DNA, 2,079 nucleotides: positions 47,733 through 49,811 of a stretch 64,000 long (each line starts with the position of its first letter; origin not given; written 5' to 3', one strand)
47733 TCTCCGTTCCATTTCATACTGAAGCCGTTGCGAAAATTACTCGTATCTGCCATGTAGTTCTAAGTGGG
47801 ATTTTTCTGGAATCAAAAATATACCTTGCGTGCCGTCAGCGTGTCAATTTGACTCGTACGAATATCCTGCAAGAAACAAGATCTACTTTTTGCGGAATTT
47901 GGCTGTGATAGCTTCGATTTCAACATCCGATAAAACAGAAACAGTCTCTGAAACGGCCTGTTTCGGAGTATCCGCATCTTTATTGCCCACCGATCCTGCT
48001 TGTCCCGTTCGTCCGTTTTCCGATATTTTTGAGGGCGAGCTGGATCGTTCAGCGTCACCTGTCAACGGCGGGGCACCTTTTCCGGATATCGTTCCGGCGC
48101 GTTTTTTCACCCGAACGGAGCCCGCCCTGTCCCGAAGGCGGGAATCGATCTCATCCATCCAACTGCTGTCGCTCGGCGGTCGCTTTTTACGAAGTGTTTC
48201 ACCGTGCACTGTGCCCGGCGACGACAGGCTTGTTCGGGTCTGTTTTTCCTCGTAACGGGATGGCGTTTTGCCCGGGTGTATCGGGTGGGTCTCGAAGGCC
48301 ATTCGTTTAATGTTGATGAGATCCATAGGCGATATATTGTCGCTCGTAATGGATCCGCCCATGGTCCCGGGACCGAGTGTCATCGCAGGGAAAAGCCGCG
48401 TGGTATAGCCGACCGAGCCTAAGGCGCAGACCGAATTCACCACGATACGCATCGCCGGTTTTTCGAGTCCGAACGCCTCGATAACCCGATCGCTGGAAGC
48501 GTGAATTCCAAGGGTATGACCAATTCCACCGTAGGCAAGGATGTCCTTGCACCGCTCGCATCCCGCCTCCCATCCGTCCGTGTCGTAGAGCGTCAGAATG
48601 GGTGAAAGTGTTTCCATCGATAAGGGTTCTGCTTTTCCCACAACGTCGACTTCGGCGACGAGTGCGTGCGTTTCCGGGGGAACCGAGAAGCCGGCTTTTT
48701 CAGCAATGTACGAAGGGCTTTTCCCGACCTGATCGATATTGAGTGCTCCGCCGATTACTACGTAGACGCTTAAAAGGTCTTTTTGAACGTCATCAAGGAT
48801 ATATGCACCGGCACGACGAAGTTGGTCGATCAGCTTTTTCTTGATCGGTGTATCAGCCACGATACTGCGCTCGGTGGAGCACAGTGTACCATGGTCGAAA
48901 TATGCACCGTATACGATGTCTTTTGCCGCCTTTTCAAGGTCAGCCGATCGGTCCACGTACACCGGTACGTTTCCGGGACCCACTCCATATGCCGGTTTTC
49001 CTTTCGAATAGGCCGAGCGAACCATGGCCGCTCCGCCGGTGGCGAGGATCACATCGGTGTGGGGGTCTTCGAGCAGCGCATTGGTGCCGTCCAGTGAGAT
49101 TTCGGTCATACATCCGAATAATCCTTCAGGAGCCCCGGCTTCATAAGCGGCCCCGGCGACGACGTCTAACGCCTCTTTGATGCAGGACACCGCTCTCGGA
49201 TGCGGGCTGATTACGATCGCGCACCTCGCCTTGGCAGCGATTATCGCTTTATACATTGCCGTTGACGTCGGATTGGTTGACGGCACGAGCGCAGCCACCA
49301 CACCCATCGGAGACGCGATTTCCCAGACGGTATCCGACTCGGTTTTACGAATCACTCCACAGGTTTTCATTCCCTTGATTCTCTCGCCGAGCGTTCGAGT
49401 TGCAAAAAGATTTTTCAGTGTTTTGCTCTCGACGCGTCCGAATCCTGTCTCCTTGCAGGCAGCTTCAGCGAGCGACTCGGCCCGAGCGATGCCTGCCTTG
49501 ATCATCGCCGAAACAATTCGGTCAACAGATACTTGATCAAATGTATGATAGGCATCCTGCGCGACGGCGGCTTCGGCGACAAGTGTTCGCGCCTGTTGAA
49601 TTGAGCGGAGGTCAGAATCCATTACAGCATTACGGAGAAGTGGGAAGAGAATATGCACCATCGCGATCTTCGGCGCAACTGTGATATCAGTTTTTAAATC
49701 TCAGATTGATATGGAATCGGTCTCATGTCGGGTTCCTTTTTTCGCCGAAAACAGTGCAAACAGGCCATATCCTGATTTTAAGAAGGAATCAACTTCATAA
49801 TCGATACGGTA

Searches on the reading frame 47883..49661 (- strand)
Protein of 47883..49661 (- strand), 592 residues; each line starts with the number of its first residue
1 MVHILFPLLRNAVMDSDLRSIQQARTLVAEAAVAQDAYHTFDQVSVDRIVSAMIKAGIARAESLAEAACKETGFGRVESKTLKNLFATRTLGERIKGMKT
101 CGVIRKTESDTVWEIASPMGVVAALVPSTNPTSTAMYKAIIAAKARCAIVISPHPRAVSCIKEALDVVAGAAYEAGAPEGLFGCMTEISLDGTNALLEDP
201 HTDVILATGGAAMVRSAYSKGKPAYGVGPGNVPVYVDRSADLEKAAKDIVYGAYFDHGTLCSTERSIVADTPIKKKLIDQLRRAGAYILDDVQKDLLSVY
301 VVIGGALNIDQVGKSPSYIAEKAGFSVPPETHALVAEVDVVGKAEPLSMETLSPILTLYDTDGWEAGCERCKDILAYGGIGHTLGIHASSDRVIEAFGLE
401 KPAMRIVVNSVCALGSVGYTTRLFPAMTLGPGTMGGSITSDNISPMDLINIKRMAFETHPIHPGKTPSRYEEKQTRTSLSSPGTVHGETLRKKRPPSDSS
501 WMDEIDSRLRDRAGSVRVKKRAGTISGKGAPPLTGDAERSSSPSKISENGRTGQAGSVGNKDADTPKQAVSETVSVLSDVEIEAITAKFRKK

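Call 3: search_protein_families(library=pfam, proteins=[window:47883-49661:-], max_evalue=1)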
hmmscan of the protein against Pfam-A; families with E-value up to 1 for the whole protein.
window:47883-49661:- (592 aa): 1 family
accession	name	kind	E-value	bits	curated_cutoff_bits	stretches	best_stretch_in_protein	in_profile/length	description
PF00171.27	Aldedh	-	5.4e-23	81.7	23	1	20-284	27-292/461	Aldehyde dehydrogenase family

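Call 4: search_protein_families(library=ncbifam, proteins=[window:47883-49661:-], max_evalue=1)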
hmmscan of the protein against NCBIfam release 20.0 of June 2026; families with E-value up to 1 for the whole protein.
window:47883-49661:- (592 aa): 36 families (the best 25 are shown)
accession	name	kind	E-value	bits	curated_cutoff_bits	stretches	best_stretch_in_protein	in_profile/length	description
TIGR02518.1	EutH_ACDH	equivalog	1.3e-157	525.6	620.1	1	15-457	1-444/488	acetaldehyde dehydrogenase (acetylating)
NF010378.0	PRK13805.1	equivalog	8.8e-143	477.1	951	1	17-470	9-466/872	bifunctional acetaldehyde-CoA/alcohol dehydrogenase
NF047625.1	AcylSulfactDhSauS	equivalog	6.8e-93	312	600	1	23-463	5-449/464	acylating sulfoacetaldehyde dehydrogenase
NF011927.0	PRK15398.1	subfamily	1.2e-64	218.6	403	1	26-439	40-445/465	aldehyde dehydrogenase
TIGR01804.1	BADH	equivalog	5.1e-13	48.3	668.6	1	7-282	20-297/467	betaine-aldehyde dehydrogenase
TIGR01780.1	SSADH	subfamily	1.5e-11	43.9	646.35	1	20-283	17-282/448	succinate-semialdehyde dehydrogenase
NF040648.1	lactal_redase_Meth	equivalog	4.8e-11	42.3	650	1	106-281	117-294/463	lactaldehyde dehydrogenase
NF009725.0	PRK13252.1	equivalog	5e-11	41.7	593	1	25-285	47-308/488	betaine-aldehyde dehydrogenase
NF052305.1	DioxValDhHalo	equivalog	6.6e-11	41.8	750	1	20-281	41-304/483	2,5-dioxovalerate dehydrogenase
TIGR03250.1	PhnAcAld_DH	equivalog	2.2e-10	39.8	635.65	1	10-278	27-297/472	phosphonoacetaldehyde dehydrogenase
NF045736.1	PaDhStyDRhodo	equivalog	4.2e-10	38.8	800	1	99-319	126-341/479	phenylacetaldehyde dehydrogenase StyD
NF050084.1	pip_6_carb_DH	equivalog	1e-09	37.9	730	1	111-284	110-286/475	L-piperidine-6-carboxylate dehydrogenase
NF042993.1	AlphKGSA_gudD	equivalog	3.9e-09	35.8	770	1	25-281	45-303/481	alpha-ketoglutaric semialdehyde dehydrogenase GucD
NF010000.0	PRK13473.1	subfamily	5.2e-09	35.2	615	1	116-287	136-306/475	aminobutyraldehyde dehydrogenase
TIGR02299.1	HpaE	equivalog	5.6e-09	35.1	638.35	1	30-283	46-300/488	5-carboxymethyl-2-hydroxymuconate semialdehyde dehydrogenase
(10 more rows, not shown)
